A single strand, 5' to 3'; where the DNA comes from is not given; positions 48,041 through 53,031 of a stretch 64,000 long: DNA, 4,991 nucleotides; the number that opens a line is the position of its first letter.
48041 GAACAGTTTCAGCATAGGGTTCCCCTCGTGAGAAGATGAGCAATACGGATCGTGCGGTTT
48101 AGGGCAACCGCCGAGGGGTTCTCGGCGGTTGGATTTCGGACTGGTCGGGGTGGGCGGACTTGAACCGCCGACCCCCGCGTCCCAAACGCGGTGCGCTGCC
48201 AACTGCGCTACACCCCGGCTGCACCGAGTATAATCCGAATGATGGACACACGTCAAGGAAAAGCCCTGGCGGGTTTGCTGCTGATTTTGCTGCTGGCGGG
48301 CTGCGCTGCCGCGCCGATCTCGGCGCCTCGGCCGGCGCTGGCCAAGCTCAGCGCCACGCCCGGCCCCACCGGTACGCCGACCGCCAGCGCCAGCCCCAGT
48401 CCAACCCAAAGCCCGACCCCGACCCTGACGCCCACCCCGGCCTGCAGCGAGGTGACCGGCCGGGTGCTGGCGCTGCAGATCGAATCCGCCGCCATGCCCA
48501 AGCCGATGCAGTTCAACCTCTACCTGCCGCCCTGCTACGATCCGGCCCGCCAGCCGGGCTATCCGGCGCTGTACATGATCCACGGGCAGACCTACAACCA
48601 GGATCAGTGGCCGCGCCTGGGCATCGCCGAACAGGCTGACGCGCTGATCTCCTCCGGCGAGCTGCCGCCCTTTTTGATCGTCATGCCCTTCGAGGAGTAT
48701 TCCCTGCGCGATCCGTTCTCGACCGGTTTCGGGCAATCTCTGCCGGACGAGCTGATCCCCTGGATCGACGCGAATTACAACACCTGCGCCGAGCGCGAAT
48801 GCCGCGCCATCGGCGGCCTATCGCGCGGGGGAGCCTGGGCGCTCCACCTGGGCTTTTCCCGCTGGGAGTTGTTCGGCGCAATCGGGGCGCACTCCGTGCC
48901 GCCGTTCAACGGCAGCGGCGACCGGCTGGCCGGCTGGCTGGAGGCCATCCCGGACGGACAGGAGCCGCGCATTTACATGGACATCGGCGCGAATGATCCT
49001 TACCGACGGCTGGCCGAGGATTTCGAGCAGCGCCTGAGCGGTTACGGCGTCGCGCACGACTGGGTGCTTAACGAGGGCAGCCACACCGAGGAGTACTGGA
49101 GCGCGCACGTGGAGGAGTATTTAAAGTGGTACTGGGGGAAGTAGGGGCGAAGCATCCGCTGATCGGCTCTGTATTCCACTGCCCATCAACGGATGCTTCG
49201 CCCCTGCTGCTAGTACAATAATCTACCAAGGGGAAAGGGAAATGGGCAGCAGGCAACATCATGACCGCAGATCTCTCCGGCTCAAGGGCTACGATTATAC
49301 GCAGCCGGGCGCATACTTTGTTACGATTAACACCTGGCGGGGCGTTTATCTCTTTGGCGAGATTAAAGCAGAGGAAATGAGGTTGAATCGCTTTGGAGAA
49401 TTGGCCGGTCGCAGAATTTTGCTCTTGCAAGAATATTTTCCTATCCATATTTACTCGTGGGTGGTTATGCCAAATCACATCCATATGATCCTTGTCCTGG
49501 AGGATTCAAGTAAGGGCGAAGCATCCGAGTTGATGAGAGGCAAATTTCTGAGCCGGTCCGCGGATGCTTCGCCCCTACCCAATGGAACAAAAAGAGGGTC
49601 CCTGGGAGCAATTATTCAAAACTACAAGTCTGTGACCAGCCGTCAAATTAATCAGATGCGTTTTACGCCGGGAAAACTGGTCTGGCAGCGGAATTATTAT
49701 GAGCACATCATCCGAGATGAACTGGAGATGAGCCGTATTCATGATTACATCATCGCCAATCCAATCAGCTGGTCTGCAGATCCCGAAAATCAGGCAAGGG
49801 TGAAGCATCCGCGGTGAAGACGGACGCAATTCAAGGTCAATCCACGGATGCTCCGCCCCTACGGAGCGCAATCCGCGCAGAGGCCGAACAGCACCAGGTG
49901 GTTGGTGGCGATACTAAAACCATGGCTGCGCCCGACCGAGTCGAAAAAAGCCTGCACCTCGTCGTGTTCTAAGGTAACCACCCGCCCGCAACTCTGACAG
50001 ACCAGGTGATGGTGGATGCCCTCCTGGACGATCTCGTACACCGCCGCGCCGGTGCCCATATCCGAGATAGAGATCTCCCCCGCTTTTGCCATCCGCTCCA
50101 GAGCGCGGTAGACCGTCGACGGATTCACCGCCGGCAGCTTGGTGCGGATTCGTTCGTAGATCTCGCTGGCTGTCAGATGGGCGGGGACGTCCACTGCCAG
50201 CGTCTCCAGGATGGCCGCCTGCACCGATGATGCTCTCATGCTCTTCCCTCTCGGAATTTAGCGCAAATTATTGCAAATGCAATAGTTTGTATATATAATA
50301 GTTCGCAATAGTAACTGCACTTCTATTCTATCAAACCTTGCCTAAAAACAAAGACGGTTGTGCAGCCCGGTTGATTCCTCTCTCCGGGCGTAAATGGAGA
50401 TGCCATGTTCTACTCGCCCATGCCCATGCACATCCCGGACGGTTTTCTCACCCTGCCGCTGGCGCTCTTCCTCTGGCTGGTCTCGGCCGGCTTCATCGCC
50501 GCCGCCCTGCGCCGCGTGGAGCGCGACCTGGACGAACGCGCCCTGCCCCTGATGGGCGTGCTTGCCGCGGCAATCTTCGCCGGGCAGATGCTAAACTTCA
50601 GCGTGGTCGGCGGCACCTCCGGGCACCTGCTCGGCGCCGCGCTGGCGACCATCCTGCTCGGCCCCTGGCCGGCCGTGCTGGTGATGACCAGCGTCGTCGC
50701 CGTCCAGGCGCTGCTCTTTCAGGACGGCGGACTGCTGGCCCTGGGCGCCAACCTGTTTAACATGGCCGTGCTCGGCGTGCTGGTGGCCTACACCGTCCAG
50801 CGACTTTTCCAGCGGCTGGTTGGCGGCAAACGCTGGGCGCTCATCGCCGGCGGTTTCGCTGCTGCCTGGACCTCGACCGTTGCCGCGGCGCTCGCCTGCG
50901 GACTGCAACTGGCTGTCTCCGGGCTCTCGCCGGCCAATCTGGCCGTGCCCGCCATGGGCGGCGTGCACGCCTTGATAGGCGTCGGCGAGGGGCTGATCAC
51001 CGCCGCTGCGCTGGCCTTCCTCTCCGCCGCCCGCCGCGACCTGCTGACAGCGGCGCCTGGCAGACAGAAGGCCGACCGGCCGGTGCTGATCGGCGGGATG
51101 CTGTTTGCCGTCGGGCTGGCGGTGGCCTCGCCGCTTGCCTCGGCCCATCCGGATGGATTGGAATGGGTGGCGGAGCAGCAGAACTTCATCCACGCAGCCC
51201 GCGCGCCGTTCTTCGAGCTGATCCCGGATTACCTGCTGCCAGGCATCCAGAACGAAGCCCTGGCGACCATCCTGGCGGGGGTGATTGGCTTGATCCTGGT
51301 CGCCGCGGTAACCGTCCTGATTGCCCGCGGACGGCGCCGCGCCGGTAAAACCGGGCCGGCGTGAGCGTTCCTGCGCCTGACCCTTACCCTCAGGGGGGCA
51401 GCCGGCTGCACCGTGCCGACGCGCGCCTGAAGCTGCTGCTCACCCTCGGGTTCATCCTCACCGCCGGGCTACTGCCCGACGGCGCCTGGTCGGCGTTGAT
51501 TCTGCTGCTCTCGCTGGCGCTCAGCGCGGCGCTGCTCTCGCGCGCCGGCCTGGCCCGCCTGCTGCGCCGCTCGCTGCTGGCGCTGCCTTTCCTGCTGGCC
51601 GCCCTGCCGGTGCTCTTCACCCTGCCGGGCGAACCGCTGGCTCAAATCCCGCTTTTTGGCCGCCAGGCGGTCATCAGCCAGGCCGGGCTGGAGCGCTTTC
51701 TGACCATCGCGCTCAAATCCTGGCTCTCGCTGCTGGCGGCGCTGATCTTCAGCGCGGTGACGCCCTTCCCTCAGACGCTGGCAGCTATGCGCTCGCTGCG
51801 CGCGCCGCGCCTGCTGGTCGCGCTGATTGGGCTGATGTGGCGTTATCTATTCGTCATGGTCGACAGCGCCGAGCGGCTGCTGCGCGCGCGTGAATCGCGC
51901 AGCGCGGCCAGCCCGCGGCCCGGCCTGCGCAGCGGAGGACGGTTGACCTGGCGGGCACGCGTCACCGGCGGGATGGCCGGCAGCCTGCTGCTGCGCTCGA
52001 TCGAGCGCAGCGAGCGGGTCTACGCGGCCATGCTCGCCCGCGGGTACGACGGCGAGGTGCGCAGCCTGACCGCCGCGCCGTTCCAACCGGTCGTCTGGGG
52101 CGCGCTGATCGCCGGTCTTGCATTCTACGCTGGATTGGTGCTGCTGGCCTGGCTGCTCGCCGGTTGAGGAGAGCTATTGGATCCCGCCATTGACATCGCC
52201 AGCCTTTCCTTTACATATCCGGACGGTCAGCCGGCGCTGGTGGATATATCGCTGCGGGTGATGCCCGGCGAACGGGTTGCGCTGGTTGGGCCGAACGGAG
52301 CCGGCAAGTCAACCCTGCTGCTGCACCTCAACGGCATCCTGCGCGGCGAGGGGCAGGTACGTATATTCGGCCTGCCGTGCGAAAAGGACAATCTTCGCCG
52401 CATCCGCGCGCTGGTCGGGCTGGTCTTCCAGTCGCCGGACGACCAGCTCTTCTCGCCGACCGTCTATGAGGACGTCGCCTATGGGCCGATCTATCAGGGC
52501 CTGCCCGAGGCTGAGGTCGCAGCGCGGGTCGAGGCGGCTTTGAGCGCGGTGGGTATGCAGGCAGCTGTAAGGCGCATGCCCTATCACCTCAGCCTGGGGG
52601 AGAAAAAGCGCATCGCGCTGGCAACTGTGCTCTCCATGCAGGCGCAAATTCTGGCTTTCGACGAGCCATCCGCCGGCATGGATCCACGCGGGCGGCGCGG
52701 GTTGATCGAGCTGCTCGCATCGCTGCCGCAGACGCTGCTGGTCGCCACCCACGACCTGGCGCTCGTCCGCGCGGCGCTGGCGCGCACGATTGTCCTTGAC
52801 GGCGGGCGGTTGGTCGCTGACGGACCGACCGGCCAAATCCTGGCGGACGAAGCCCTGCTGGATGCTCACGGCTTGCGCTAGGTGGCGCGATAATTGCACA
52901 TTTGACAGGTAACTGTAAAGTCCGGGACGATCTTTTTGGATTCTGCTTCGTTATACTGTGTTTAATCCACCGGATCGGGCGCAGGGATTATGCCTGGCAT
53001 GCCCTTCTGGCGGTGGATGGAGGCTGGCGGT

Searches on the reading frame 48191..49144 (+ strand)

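Call 26: search_protein_families(library=ncbifam, proteins=[window:48191-49144:+], max_evalue=0.000001)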
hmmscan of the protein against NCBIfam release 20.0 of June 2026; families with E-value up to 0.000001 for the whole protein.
window:48191-49144:+ (317 aa): 1 family
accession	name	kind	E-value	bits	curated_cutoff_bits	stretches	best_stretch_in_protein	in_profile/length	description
NF041944.1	Xylase_Ferestase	equivalog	7.4e-18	64.1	1200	1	90-235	466-621/694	bifunctional endo-1,4-beta-xylanase/feruloyl esterase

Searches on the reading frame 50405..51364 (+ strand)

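Call 26: search_protein_families(library=ncbifam, proteins=[window:50405-51364:+], max_evalue=0.000001)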
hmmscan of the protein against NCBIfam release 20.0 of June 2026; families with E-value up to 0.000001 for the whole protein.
window:50405-51364:+ (319 aa): 13 families
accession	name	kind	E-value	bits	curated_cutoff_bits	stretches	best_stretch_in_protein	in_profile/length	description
NF004902.0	PRK06265.1-1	equivalog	6e-55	186.2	219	1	8-218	1-207/213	cobalt transporter CbiM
NF005598.0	PRK07331.1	equivalog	2.4e-42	145.5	401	1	8-308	1-317/323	cobalt transporter CbiM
NF008873.0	PRK11909.1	equivalog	1.8e-40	139.2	225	1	8-216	1-220/230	cobalt transporter CbiM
NF006184.0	PRK08319.1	equivalog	1.9e-28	99.5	180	1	8-217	1-215/224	energy-coupling factor ABC transporter permease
NF004905.0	PRK06265.1-5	equivalog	3.9e-22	79.4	173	1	8-217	1-200/205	cobalt transporter CbiM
TIGR00123.1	cbiM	equivalog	9.7e-19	68.1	184.15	1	8-200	1-198/214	cobalt ECF transporter S component CbiM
NF004903.0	PRK06265.1-3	equivalog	1.3e-18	67.2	193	1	8-221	2-205/211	cobalt transporter CbiM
NF004909.0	PRK06265.2-5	equivalog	2.4e-15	57.1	172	1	8-215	1-195/196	cobalt transporter CbiM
NF004908.0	PRK06265.2-3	equivalog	2.3e-13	50.6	205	1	8-217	1-200/211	cobalt transporter CbiM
NF004907.0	PRK06265.2-2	subfamily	1.8e-12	47.3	200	1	7-216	20-219/221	cobalt transporter CbiM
NF004906.0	PRK06265.2-1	equivalog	4.9e-11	43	205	1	8-215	1-210/212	cobalt transporter CbiM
NF004904.0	PRK06265.1-4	equivalog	1.2e-08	34.9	172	1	8-173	1-158/206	cobalt transporter CbiM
NF004932.0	PRK06287.1-3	equivalog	4.5e-08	33.4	191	1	224-316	5-101/105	cobalt transport protein CbiN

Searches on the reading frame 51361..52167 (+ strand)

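Call 26: search_protein_families(library=ncbifam, proteins=[window:51361-52167:+], max_evalue=0.000001)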
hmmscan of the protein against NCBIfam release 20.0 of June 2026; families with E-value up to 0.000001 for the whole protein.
window:51361-52167:+ (268 aa): 2 families
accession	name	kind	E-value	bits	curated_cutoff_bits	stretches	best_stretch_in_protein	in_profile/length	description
TIGR02454.1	ECF_T_CbiQ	equivalog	1.8e-39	135.6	111.8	1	20-227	2-200/200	cobalt ECF transporter T component CbiQ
NF012029.0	PRK15485.1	equivalog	6.6e-14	52.4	303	1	14-181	11-180/225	energy-coupling factor ABC transporter transmembrane protein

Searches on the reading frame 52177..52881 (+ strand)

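Call 26: search_protein_families(library=ncbifam, proteins=[window:52177-52881:+], max_evalue=0.000001)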
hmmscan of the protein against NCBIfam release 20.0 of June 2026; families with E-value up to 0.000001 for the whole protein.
window:52177-52881:+ (234 aa): 177 families (the best 25 are shown)
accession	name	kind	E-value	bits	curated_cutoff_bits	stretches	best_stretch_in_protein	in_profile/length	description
NF010171.0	PRK13652.1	equivalog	2.8e-63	213.6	476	1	5-230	4-234/277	cobalt transporter ATP-binding subunit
TIGR04521.1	ECF_ATPase_2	equivalog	2.6e-59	200.6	330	1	5-233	1-244/279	energy-coupling factor transporter ATPase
TIGR04520.1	ECF_ATPase_1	equivalog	9.4e-58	195.7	315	1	5-233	1-235/269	energy-coupling factor transporter ATPase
NF010157.0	PRK13636.1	equivalog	4.6e-56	190.1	463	1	4-233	5-241/285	cobalt transporter ATP-binding subunit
TIGR01166.1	cbiO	subfamily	2.7e-55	186.8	211.8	1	14-196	1-189/190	cobalt ABC transporter, ATP-binding protein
NF010156.0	PRK13635.1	equivalog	1.9e-50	171.6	392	1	3-233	4-239/279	energy-coupling factor ABC transporter ATP-binding protein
NF010158.0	PRK13637.1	equivalog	8e-47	159.7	390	1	5-233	3-244/287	energy-coupling factor transporter ATPase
NF010155.0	PRK13634.1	equivalog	2.8e-46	158.1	413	1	8-233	6-245/290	energy-coupling factor ABC transporter ATP-binding protein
NF010170.0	PRK13651.1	equivalog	3.2e-43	147.8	432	1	72-229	99-260/308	cobalt transporter ATP-binding subunit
TIGR02673.1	FtsE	equivalog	1e-36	126.7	264.85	1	5-210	2-213/214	cell division ATP-binding protein FtsE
NF010153.0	PRK13631.1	equivalog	1.2e-36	126.3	463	1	34-230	55-272/320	cobalt transporter ATP-binding subunit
TIGR03375.1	type_I_sec_LssB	subfamily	8.2e-36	123.5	693.1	1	4-224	465-691/696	type I secretion system permease/ATPase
NF010159.0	PRK13638.1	equivalog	1.3e-34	119.8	489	1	8-233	5-235/271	energy-coupling factor ABC transporter ATP-binding protein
TIGR03864.1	PQQ_ABC_ATP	hypoth_equivalog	2.7e-34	118.6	302.25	1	4-225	1-223/236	ABC transporter, ATP-binding subunit, PQQ-dependent alcohol dehydrogenase system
NF010167.0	PRK13648.1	subfamily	5.8e-33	114.4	241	1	4-233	7-241/269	energy-coupling factor transporter ATPase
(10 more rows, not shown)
